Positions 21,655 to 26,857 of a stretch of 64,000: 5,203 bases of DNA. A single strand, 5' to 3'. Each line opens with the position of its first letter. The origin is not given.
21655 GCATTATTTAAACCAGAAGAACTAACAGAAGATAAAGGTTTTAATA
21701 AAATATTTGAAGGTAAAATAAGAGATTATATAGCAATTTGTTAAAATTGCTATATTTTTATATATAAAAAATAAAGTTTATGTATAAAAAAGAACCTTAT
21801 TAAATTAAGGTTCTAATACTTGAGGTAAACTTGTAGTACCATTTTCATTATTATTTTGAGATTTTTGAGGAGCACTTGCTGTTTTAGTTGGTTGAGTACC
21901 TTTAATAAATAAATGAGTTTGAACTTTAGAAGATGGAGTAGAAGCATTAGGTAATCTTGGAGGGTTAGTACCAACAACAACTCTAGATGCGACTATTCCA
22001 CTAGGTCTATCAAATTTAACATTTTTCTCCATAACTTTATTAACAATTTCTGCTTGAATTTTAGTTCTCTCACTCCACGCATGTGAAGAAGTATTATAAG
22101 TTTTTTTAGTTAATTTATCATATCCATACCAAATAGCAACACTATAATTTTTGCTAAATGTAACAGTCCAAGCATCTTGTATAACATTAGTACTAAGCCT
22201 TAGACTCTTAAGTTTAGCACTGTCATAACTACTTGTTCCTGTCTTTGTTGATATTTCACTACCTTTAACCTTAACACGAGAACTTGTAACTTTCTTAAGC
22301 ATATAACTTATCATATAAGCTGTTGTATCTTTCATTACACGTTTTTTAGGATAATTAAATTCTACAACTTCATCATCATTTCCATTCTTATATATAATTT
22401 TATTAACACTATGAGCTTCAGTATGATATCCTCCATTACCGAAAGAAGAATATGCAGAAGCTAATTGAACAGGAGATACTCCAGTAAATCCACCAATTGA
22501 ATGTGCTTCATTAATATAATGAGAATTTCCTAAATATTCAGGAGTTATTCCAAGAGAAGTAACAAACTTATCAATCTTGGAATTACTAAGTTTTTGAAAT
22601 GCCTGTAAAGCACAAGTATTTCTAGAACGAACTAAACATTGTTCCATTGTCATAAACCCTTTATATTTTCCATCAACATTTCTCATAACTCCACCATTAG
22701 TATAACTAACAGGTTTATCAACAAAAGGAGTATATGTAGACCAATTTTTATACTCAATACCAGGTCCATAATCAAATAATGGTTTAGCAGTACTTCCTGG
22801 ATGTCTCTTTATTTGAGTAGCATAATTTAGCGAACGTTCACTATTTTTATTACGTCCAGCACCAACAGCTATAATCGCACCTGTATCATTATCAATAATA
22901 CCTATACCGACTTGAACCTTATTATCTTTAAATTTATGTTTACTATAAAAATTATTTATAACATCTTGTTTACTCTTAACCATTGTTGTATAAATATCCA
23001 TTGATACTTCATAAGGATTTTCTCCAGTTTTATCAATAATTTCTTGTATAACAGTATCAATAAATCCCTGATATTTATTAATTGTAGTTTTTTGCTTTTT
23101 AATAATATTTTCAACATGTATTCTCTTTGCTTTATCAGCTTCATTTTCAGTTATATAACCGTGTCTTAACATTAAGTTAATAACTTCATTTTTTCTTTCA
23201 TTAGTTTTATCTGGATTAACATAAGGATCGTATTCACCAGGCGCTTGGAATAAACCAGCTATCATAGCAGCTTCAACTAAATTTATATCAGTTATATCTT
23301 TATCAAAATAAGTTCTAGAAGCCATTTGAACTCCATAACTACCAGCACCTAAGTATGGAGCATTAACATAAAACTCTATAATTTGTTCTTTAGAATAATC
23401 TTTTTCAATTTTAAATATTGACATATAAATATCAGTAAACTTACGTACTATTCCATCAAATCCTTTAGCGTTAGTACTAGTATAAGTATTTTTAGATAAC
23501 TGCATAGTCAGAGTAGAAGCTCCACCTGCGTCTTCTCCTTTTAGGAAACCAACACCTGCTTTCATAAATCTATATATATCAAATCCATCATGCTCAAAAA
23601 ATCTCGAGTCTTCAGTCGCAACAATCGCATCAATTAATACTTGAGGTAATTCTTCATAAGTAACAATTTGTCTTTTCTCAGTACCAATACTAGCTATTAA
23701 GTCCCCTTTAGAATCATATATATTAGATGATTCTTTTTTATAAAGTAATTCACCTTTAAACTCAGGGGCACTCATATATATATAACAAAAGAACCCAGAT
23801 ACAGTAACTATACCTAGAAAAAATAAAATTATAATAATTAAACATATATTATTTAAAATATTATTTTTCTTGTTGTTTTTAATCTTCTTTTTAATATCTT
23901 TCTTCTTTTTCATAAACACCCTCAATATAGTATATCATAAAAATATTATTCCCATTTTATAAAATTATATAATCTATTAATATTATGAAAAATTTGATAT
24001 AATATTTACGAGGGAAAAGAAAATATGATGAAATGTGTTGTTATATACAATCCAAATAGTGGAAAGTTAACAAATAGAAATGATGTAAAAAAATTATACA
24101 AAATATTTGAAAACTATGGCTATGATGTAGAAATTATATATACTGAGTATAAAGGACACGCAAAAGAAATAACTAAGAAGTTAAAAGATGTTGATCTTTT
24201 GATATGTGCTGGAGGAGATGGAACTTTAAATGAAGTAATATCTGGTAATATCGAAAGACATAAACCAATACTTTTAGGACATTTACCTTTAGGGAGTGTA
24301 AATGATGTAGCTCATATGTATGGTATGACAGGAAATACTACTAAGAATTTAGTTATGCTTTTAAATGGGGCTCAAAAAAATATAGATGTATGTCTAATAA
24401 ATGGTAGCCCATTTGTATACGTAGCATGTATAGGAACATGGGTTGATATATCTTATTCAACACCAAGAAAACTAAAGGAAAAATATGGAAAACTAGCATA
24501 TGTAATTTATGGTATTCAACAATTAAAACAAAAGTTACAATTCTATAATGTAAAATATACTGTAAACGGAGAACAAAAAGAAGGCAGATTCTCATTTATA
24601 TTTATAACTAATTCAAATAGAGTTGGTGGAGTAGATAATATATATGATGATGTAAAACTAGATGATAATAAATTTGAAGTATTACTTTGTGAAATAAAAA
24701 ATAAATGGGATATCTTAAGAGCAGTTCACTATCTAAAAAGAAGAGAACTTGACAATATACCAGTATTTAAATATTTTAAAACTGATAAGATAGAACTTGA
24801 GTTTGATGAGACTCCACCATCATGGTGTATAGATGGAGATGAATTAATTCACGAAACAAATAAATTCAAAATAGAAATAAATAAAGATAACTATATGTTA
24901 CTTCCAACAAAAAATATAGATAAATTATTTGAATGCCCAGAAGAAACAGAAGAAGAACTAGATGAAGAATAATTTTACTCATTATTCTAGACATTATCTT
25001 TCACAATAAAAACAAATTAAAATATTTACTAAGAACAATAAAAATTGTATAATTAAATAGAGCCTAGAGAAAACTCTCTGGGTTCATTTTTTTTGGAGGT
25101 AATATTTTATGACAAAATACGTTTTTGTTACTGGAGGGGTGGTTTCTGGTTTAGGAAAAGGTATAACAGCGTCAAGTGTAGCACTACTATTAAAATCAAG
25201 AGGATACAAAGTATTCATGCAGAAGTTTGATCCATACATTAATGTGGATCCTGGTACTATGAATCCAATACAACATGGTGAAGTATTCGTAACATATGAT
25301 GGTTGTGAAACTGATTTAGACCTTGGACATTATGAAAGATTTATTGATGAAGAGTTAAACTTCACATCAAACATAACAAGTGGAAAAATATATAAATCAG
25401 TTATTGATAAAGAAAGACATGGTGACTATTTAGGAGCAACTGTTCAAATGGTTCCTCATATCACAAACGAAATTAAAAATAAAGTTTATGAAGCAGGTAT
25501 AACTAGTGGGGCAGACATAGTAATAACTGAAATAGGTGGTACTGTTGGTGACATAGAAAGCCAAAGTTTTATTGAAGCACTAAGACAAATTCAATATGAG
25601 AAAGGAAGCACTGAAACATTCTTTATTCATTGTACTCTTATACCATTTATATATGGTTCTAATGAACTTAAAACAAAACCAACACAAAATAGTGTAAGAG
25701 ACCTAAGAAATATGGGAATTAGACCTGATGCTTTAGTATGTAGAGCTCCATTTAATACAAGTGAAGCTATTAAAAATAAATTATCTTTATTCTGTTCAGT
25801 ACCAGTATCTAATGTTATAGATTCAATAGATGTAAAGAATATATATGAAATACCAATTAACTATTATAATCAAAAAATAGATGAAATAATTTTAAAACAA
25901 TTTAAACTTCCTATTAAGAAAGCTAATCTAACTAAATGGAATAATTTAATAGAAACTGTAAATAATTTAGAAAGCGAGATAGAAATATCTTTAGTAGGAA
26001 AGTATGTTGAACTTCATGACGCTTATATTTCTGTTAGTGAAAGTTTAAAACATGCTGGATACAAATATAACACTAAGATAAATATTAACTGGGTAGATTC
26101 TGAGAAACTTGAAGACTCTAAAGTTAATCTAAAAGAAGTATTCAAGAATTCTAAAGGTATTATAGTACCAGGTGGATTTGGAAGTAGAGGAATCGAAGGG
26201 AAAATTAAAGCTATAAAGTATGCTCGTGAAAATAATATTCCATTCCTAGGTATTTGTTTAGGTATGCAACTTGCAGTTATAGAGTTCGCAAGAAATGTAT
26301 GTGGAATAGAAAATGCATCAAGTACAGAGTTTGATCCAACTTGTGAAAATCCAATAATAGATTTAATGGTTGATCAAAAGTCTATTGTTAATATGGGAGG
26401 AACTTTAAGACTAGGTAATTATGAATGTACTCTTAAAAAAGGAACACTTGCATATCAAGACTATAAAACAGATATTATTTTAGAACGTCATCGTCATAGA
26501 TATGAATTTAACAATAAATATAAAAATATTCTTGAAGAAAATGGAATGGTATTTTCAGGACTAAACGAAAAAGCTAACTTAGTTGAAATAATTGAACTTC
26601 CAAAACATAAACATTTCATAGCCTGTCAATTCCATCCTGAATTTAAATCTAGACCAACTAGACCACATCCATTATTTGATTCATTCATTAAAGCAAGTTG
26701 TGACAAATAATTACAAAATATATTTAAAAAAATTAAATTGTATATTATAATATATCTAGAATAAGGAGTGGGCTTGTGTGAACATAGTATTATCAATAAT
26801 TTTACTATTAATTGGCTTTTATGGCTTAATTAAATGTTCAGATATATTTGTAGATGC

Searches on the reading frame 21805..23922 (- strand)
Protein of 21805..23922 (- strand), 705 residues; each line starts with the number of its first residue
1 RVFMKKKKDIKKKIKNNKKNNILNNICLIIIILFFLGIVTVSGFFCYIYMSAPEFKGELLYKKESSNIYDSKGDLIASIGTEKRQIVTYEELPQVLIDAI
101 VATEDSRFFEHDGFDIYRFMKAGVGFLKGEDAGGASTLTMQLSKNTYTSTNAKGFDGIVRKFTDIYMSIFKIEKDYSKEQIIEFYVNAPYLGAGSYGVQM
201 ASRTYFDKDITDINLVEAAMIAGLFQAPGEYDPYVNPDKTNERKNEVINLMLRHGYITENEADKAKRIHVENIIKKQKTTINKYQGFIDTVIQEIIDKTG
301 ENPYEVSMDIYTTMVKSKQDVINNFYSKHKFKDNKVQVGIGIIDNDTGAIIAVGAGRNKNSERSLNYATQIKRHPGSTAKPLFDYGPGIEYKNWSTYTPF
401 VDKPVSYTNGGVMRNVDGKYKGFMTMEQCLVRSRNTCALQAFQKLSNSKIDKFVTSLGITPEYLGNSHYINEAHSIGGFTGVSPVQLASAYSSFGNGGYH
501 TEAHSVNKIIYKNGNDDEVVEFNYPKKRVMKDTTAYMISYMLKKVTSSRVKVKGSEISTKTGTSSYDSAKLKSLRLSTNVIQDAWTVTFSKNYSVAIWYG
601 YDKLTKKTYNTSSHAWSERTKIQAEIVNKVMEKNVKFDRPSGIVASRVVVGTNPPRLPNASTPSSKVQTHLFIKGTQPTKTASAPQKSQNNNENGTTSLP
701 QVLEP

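Call 62: search_protein_families(library=ncbifam, proteins=[window:21805-23922:-], max_evalue=0.00001)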
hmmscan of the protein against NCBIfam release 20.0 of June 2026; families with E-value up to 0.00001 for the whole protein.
window:21805-23922:- (705 aa): 15 families
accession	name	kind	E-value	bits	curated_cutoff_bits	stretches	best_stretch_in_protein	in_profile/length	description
TIGR02074.1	PBP_1a_fam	subfamily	2.3e-131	439.2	508.75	1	83-613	1-518/535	PBP1A family penicillin-binding protein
NF038272.1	strep_PBP1A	exception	2.1e-120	403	1075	1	20-646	5-648/658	penicillin-binding protein PBP1A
NF051885.1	tranpepglycosPbpC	equivalog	2.7e-77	260.8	900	1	19-603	5-569/632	multimodular transpeptidase-transglycosylase PbpC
NF038276.1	strep_PBP2A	exception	5.3e-74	249.7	1100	1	24-629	37-635/716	penicillin-binding protein PBP2A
TIGR02071.1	PBP_1b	equivalog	1.9e-67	228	717.75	1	80-646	143-698/729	penicillin-binding protein 1B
NF008643.0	PRK11636.1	equivalog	3.3e-61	207.6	1263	2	27-321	8-298/850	peptidoglycan glycosyltransferase/peptidoglycan DD-transpeptidase MrcA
TIGR02073.1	PBP_1c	equivalog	1.6e-59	202.2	494.2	1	63-692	9-600/728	penicillin-binding protein 1C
NF011423.0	PRK14850.1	equivalog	4.3e-53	180.8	1275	1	77-613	150-679/764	penicillin-binding protein 1b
NF007061.0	PRK09506.1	equivalog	2.9e-52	177.6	1120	1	75-615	202-735/825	bifunctional glycosyl transferase/transpeptidase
NF038274.1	strep_PBP1B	exception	4.8e-46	157.4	1225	2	302-650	343-688/745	penicillin-binding protein PBP1B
NF008414.0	PRK11240.1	equivalog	1.6e-25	89.3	1121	1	84-604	64-541/774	peptidoglycan glycosyltransferase PbpC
TIGR02070.1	mono_pep_trsgly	equivalog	5.9e-25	88.1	182.65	1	83-249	54-216/224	monofunctional biosynthetic peptidoglycan transglycosylase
NF010008.0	PRK13481.1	equivalog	6e-25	88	270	1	81-265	77-263/269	glycosyltransferase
TIGR03423.1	pbp2_mrdA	equivalog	6.6e-11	41.5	455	1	475-592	429-558/593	penicillin-binding protein 2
TIGR02214.1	spoVD_pbp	equivalog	5.2e-07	28.4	688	1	474-564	400-494/636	stage V sporulation protein D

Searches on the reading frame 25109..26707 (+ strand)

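Call 62: search_protein_families(library=ncbifam, proteins=[window:25109-26707:+], max_evalue=0.00001)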
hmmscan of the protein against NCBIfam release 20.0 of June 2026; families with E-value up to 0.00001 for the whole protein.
window:25109-26707:+ (533 aa): 8 families
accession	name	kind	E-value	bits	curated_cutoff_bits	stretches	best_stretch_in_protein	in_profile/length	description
NF003792.0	PRK05380.1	equivalog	4.5e-250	830.9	308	1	1-532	2-528/534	CTP synthase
TIGR00337.1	PyrG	equivalog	1.8e-242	805.6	462.75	1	1-529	2-526/526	glutamine hydrolyzing CTP synthase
NF004836.1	PRK06186.1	equivalog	2.2e-45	154.6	260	1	291-529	1-226/228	CTP synthase C-terminal region-related (seleno)protein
NF001975.0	PRK00758.1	equivalog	1.2e-09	38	198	1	333-398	29-90/185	GMP synthase subunit A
TIGR00888.1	guaA_Nterm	equivalog_domain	2.3e-09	36.9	172.15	1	338-398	31-92/188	glutamine-hydrolyzing GMP synthase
TIGR01368.1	CPSaseIIsmall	equivalog_domain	4.5e-09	35.7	307.35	0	336-389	204-259/361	glutamine-hydrolyzing carbamoyl-phosphate synthase small subunit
NF009475.0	PRK12838.1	equivalog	3.7e-07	29.4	221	0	347-390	210-254/359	carbamoyl phosphate synthase small subunit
NF000848.1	PRK00074.1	equivalog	4.2e-06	25.6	400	0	339-399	32-93/512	glutamine-hydrolyzing GMP synthase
